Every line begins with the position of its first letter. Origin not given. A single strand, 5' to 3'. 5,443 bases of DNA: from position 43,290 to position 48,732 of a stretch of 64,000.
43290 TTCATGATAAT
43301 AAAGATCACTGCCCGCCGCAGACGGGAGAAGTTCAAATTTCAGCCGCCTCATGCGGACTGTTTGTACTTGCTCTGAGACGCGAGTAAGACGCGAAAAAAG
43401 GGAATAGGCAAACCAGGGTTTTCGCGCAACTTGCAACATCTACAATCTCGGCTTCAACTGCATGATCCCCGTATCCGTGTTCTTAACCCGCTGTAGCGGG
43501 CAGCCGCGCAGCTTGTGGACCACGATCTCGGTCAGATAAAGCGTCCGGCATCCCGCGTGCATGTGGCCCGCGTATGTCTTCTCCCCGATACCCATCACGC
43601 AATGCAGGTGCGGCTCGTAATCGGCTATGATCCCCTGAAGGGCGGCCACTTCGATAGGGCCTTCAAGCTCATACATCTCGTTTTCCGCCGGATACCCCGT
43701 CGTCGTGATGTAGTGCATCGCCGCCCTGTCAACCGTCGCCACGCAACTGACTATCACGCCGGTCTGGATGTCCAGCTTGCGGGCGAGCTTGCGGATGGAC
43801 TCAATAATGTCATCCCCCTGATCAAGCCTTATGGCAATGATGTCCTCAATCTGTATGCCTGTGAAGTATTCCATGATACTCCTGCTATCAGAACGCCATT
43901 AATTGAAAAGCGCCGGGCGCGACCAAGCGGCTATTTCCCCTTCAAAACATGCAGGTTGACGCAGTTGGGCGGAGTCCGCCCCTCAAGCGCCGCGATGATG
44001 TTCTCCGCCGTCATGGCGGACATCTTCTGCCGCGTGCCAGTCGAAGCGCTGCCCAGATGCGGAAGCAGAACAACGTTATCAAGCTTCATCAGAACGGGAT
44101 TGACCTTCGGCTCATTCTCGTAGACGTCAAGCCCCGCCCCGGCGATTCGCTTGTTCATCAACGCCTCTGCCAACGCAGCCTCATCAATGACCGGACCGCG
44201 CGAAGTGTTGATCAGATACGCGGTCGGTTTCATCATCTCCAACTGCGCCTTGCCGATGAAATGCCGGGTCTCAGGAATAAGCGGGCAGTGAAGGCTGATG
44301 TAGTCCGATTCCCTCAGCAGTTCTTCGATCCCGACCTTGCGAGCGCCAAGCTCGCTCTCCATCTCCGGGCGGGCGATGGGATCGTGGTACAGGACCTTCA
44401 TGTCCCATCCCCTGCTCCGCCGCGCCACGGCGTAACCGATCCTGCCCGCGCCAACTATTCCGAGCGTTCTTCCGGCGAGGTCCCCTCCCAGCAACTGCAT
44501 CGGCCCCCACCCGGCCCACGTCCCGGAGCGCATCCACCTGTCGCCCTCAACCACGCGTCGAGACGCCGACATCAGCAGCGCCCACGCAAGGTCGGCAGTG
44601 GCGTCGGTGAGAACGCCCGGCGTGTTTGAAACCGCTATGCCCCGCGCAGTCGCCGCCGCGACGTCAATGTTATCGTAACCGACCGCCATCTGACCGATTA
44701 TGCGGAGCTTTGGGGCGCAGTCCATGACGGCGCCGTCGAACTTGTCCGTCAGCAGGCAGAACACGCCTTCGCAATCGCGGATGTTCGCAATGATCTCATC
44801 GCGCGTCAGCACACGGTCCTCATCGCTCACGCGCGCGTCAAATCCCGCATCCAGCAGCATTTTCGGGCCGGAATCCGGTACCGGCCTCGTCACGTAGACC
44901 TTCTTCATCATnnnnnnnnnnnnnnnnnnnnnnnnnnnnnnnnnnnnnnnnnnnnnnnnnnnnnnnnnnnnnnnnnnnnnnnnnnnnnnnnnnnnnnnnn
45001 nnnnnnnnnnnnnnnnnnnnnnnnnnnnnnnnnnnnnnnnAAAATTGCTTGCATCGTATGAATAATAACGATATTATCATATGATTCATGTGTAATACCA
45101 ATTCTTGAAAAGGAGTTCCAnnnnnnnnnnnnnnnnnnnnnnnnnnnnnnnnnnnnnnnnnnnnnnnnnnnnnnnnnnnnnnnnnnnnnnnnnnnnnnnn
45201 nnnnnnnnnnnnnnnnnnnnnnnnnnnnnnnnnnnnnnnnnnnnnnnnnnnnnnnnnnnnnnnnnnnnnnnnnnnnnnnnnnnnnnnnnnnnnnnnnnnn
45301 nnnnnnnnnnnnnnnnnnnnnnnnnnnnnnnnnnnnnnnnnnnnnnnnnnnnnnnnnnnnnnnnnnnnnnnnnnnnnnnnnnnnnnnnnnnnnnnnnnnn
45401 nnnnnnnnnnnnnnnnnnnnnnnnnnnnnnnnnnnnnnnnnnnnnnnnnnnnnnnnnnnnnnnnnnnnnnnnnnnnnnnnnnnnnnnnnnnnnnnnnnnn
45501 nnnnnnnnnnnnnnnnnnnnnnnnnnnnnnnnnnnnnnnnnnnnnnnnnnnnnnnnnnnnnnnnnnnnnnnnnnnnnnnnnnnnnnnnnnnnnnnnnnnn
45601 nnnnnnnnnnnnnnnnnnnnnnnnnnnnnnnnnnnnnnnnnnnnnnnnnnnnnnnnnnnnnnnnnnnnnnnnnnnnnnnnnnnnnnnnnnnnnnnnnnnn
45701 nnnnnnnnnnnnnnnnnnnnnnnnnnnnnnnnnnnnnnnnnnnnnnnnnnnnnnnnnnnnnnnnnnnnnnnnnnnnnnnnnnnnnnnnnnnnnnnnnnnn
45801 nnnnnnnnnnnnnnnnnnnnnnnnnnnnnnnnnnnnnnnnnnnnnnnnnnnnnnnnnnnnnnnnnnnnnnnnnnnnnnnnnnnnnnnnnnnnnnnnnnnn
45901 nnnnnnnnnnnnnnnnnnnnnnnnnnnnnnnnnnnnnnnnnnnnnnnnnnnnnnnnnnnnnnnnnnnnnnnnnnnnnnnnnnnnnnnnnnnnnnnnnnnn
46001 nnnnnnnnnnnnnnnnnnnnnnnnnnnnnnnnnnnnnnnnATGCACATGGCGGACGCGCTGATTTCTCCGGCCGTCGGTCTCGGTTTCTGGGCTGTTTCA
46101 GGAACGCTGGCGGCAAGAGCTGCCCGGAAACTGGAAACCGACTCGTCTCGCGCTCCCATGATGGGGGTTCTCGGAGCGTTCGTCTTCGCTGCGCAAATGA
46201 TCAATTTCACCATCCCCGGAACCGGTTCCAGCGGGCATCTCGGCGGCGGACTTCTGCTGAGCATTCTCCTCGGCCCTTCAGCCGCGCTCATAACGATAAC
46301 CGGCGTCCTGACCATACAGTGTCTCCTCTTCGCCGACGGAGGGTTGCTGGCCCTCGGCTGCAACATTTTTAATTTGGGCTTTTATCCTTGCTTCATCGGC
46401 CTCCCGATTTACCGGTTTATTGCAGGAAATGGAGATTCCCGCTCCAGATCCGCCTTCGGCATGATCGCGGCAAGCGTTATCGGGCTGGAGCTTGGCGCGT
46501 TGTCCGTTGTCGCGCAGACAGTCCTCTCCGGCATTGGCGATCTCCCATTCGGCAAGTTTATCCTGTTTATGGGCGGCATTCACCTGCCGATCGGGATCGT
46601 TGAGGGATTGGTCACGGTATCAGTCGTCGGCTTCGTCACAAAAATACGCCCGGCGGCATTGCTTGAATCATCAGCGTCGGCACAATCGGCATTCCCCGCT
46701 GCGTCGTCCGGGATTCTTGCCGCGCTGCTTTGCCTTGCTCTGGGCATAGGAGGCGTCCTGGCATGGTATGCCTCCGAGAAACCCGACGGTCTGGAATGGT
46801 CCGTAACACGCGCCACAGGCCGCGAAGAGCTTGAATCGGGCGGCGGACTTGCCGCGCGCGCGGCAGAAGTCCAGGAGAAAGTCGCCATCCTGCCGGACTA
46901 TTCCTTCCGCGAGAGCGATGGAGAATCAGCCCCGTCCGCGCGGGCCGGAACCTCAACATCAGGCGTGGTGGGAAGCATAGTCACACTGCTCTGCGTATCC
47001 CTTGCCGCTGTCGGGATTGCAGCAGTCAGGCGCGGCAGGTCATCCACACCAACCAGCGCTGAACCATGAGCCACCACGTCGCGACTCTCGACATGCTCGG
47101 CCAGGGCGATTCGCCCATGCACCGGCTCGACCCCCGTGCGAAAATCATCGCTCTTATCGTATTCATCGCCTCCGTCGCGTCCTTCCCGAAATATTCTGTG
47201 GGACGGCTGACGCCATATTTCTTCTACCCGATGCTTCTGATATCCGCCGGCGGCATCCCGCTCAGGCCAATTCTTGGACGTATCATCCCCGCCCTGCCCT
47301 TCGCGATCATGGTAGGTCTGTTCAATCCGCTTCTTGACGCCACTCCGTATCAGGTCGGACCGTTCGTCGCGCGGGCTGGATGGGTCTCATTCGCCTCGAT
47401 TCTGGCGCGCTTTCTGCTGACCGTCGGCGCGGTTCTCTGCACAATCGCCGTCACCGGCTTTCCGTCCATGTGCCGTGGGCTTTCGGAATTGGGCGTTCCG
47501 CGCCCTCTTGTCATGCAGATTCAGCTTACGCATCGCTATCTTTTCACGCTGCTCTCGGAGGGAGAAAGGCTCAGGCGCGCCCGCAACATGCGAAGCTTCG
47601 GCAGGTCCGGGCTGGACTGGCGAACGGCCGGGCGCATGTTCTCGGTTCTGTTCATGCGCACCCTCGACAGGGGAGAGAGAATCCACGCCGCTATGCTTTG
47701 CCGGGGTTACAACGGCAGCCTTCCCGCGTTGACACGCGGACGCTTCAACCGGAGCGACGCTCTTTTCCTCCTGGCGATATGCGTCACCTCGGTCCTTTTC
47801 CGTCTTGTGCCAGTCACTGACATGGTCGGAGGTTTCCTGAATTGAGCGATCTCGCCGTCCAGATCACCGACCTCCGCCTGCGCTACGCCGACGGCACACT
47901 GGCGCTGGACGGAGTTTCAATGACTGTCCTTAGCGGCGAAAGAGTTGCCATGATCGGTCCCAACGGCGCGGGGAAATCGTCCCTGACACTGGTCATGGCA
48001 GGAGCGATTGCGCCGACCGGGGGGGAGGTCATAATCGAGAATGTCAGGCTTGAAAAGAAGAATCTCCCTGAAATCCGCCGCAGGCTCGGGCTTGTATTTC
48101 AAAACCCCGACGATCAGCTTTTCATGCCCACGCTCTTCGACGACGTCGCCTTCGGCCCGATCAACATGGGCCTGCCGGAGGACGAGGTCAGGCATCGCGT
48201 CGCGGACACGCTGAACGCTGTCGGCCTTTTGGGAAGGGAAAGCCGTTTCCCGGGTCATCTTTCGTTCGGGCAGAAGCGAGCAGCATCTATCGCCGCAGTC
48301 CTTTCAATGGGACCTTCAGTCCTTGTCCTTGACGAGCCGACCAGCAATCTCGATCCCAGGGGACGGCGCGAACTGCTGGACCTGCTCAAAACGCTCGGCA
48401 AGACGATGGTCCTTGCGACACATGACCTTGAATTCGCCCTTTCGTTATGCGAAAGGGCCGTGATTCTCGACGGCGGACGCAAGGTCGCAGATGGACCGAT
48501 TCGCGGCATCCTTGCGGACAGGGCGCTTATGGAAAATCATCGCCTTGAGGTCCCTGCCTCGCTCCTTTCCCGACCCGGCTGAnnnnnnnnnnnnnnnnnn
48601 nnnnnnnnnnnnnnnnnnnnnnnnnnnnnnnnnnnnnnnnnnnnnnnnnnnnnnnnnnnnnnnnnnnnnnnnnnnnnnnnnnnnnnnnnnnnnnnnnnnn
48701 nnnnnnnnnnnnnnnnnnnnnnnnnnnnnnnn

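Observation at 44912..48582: Ni/Co ECF transporter operon with a NikR-like operator, an upstream beta-barrel gene and CbiM fused to a PDGLE domain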

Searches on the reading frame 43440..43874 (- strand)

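Call 88: search_protein_families(library=pfam, proteins=[window:43440-43874:-], max_evalue=0.001)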
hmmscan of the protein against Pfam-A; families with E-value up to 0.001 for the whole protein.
window:43440-43874:- (144 aa): 1 family
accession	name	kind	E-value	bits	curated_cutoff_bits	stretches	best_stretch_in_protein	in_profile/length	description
PF03479.20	PCC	-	7e-19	68.7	25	1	12-123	2-116/117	Plants and Prokaryotes Conserved (PCC) domain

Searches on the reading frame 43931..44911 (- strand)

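Call 8: search_protein_families(library=pfam, proteins=[window:43931-44911:-], max_evalue=0.01)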
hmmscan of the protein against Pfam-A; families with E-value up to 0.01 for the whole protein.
window:43931-44911:- (326 aa): 2 families
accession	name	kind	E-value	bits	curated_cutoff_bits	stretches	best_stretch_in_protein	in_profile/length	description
PF02826.25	2-Hacid_dh_C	-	7.5e-63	211.6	25.1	1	111-287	2-178/178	D-isomer specific 2-hydroxyacid dehydrogenase, NAD binding domain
PF00389.36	2-Hacid_dh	-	1.2e-33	116.1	24.6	1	5-319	1-134/134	D-isomer specific 2-hydroxyacid dehydrogenase, catalytic domain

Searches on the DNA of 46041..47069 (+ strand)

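Call 67: search_rna_families(sources=[L005, L009, L015, L017, L018, L022, L026, L030, L034, L037, L040, L042], threshold=gathering)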
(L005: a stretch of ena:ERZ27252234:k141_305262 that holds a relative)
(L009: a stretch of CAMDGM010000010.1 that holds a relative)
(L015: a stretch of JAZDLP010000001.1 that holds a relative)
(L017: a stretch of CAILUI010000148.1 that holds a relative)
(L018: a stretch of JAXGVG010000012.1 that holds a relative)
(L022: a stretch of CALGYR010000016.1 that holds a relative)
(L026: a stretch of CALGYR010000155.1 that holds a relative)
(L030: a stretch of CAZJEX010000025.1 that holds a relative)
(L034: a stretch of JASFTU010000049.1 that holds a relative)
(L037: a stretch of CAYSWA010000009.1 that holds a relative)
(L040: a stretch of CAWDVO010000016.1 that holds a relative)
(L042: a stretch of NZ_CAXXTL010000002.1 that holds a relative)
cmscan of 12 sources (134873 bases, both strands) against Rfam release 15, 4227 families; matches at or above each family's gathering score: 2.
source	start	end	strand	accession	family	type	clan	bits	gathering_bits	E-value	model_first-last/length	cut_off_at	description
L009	526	612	-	RF00005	tRNA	Gene; tRNA;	CL00001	56.2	29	4e-09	1-71/71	no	tRNA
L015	5403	5448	-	RF01687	Acido-Lenti-1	Gene; sRNA;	-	44.7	37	1.6e-06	1-46/46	no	Acido-Lenti-1 RNA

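Call 85: search_rna_families(sources=[L074, L075, L062, L068], threshold=gathering)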
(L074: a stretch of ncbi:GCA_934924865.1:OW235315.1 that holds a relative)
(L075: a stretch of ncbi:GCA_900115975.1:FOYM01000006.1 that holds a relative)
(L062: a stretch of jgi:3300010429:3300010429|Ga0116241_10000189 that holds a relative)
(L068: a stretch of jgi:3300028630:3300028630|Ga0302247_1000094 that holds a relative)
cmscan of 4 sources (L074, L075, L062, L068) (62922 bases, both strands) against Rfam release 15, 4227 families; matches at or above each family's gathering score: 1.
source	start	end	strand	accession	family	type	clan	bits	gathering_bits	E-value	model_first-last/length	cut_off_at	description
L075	9836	10025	+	RF00174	Cobalamin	Cis-reg; riboswitch;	CL00101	129.9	31.5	2.2e-32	1-189/189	no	Cobalamin riboswitch aptamer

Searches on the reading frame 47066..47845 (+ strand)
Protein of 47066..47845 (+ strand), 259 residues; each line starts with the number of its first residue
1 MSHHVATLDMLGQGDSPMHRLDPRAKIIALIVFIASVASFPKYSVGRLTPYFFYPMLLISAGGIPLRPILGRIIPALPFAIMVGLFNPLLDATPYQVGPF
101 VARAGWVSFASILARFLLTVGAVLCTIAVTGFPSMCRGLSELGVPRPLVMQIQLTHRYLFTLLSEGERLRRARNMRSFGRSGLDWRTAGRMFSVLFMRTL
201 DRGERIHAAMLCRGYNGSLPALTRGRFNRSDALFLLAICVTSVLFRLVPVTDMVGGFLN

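Call 7: search_protein_families(library=ncbifam, proteins=[window:47066-47845:+], max_evalue=0.01)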
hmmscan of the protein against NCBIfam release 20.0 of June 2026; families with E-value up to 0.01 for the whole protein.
window:47066-47845:+ (259 aa): 2 families
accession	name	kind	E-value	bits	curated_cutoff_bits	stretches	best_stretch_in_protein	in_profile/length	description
TIGR02454.1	ECF_T_CbiQ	equivalog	3.6e-37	128.1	111.8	1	21-213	1-200/200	cobalt ECF transporter T component CbiQ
NF012029.0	PRK15485.1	equivalog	1.2e-09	38.5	303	1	101-218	104-222/225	energy-coupling factor ABC transporter transmembrane protein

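Call 8: search_protein_families(library=pfam, proteins=[window:47066-47845:+], max_evalue=0.01)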
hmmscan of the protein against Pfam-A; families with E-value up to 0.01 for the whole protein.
window:47066-47845:+ (259 aa): 1 family
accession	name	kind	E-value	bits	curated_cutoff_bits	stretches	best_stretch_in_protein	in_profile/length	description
PF02361.21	CbiQ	-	1.6e-26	93.7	25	1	16-217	3-210/216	Cobalt transport protein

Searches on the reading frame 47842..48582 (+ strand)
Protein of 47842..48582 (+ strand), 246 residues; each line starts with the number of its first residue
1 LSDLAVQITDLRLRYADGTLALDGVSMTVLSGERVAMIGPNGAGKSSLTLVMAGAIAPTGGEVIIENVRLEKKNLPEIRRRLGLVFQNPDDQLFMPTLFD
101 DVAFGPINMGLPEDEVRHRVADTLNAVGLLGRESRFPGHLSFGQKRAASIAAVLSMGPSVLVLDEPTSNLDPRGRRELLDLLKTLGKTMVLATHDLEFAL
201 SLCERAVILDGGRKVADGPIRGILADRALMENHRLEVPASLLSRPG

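Call 7: search_protein_families(library=ncbifam, proteins=[window:47842-48582:+], max_evalue=0.01)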
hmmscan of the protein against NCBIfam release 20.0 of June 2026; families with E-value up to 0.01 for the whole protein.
window:47842-48582:+ (246 aa): 188 families (the best 25 are shown)
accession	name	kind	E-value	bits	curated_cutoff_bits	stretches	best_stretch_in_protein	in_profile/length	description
NF010171.0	PRK13652.1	equivalog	4.4e-64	216.3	476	1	7-239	5-241/277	cobalt transporter ATP-binding subunit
NF010157.0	PRK13636.1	equivalog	3.1e-62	210.3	463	1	1-238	1-244/285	cobalt transporter ATP-binding subunit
TIGR04520.1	ECF_ATPase_1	equivalog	4.9e-62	209.8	315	1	6-240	1-240/269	energy-coupling factor transporter ATPase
TIGR04521.1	ECF_ATPase_2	equivalog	2.3e-61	207.3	330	1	8-240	3-249/279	energy-coupling factor transporter ATPase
TIGR01166.1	cbiO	subfamily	1.7e-59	200.5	211.8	1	15-199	1-190/190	cobalt ABC transporter, ATP-binding protein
NF010156.0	PRK13635.1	equivalog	1.5e-54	185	392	1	5-240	5-244/279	energy-coupling factor ABC transporter ATP-binding protein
NF010158.0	PRK13637.1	equivalog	9.1e-52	175.9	390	1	14-239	11-248/287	energy-coupling factor transporter ATPase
NF010155.0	PRK13634.1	equivalog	1.5e-50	172.2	413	1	20-241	21-251/290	energy-coupling factor ABC transporter ATP-binding protein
NF010170.0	PRK13651.1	equivalog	1.4e-47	162.1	432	2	71-238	96-267/308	cobalt transporter ATP-binding subunit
NF010167.0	PRK13648.1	subfamily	1.5e-43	149.2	241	1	6-239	8-245/269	energy-coupling factor transporter ATPase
TIGR03375.1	type_I_sec_LssB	subfamily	1.8e-39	135.6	693.1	1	6-225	466-690/696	type I secretion system permease/ATPase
TIGR02673.1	FtsE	equivalog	2.3e-39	135.3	264.85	1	6-212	2-213/214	cell division ATP-binding protein FtsE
TIGR03265.1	PhnT2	equivalog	3.8e-38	131.6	457.7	1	6-213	5-212/353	putative 2-aminoethylphosphonate ABC transporter ATP-binding protein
NF010153.0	PRK13631.1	equivalog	6.8e-38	130.4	463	1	19-239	39-279/320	cobalt transporter ATP-binding subunit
NF007027.0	PRK09493.1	equivalog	3e-36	125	379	1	19-225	14-225/240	glutamine ABC transporter ATP-binding protein GlnQ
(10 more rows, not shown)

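Call 8: search_protein_families(library=pfam, proteins=[window:47842-48582:+], max_evalue=0.01)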
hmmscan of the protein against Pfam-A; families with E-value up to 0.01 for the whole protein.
window:47842-48582:+ (246 aa): 4 families
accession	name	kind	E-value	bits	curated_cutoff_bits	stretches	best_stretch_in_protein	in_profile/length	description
PF00005.33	ABC_tran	-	1.4e-27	97.4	25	1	22-168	1-137/137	ABC transporter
PF13304.12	AAA_21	-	5.5e-13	50.1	27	1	138-198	236-302/304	AAA domain, putative AbiEii toxin, Type IV TA system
PF02463.25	SMC_N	-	5.5e-05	23.1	40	1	34-188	26-189/220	RecF/RecN/SMC N terminal domain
PF13481.12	AAA_25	-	0.0011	19.1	27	1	31-65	32-65/195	AAA domain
